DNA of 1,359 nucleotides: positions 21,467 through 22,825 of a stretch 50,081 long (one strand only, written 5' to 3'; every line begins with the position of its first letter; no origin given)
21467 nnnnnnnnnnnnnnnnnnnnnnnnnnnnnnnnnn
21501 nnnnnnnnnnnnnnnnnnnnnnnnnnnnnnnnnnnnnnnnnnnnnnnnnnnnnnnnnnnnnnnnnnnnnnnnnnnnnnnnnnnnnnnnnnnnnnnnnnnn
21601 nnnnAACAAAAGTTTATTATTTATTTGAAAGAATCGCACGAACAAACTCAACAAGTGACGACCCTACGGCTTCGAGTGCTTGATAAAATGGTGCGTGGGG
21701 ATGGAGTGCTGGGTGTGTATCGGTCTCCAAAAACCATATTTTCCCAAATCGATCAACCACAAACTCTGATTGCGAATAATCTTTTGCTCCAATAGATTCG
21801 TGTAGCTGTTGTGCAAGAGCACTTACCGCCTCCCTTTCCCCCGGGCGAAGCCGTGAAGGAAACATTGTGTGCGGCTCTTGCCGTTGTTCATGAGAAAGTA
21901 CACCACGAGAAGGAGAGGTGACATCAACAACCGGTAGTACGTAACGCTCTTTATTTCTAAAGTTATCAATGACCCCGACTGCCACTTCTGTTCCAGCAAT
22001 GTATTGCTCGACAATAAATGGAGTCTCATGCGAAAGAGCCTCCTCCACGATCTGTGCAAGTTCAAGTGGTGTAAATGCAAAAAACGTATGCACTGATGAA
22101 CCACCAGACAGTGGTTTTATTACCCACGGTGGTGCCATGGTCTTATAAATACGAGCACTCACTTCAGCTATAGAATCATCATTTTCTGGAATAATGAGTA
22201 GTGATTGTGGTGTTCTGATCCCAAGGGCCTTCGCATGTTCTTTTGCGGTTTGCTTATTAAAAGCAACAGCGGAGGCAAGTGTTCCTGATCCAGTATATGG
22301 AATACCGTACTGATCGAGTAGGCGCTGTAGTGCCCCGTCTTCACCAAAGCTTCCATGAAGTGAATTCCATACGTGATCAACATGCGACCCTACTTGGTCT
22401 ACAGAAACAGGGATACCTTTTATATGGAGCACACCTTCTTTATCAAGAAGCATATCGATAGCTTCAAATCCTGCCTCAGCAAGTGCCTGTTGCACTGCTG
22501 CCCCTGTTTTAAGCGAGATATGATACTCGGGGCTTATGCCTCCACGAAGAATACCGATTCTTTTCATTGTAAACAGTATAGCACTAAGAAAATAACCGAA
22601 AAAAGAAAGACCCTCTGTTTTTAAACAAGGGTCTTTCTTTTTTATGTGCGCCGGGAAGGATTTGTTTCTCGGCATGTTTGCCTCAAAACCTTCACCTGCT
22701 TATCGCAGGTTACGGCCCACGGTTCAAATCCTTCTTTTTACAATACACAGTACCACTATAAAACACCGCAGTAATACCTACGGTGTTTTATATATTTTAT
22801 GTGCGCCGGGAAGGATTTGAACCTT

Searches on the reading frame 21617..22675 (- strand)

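Call 70: search_protein_families(library=pfam, proteins=[window:21617-22675:-], max_evalue=0.001)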
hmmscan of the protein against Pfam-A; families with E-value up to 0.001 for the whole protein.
window:21617-22675:- (352 aa): 3 families
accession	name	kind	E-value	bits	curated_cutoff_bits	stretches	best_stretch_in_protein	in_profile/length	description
PF07478.18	Dala_Dala_lig_C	-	1e-21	77.8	24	1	149-349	3-203/204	D-ala D-ala ligase C-terminus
PF01820.27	Dala_Dala_lig_N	-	2.6e-17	63.9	34.6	2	93-130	84-121/121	D-ala D-ala ligase N-terminus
PF13535.11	ATP-grasp_4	-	7.2e-05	22.9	27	0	183-314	4-144/160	ATP-grasp domain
